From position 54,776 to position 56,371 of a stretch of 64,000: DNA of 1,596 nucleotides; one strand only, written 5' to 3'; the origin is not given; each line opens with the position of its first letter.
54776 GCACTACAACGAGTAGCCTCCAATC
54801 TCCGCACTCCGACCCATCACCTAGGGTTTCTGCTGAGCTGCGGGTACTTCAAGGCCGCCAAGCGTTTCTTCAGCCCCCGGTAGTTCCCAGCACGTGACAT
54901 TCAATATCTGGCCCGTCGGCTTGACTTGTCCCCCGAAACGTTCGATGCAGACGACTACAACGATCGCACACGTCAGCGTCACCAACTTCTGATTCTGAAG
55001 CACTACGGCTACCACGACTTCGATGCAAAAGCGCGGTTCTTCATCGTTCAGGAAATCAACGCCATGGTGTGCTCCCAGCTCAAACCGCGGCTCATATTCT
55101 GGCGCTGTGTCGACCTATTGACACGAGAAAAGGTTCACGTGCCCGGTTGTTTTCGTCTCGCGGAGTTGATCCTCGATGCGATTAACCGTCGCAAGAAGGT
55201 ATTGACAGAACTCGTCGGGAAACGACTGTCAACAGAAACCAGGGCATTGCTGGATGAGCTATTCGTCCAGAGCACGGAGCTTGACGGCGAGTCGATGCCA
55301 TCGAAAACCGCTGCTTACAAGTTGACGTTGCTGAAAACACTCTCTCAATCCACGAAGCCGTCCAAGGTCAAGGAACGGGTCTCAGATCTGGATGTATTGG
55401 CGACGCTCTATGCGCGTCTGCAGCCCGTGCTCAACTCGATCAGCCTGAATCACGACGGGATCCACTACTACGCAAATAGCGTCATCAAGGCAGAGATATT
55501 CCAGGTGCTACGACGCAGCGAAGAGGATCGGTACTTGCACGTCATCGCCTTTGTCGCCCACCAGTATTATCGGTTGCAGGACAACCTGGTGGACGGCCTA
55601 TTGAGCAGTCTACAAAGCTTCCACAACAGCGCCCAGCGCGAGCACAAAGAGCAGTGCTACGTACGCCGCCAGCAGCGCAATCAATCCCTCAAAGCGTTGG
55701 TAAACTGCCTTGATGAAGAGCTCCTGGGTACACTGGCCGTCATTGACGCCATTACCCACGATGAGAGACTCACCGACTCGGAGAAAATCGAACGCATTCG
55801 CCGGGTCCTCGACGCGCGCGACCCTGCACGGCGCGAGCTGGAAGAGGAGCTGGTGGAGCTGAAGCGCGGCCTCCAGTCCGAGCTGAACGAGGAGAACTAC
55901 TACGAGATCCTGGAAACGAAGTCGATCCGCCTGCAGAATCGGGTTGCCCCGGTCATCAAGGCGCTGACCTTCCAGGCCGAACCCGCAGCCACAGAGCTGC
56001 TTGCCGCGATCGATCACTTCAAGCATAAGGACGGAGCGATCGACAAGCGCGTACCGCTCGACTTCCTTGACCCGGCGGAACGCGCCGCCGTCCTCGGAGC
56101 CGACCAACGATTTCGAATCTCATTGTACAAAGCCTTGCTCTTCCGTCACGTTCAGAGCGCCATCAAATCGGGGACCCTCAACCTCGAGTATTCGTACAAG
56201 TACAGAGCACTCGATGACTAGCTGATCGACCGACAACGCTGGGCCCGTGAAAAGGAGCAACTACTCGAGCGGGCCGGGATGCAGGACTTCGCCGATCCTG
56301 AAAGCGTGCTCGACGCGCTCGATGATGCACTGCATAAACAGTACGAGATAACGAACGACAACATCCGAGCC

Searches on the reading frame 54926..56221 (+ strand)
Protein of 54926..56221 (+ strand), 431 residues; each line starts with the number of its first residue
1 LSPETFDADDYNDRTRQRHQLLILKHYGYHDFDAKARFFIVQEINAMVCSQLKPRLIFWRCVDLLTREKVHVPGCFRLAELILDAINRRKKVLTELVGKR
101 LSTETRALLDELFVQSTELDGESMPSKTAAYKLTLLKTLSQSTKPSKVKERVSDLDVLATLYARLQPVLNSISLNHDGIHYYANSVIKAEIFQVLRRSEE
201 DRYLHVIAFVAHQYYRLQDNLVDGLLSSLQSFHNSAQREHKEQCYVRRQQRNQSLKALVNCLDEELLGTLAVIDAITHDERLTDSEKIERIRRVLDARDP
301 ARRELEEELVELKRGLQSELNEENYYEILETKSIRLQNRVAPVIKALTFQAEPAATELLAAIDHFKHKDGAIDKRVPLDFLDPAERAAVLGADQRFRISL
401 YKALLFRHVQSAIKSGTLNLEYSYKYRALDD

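Call 40: search_protein_families(library=pfam, proteins=[window:54926-56221:+], max_evalue=1)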
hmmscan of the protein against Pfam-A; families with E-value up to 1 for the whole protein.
window:54926-56221:+ (431 aa): 2 families
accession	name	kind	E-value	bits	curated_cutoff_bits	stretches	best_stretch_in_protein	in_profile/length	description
PF13700.11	DUF4158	-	5.4e-12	46.3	27.4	1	10-83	88-163/165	Domain of unknown function (DUF4158)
PF03568.22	Peptidase_C50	-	0.035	13.7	27.8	1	230-357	55-180/395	Peptidase family C50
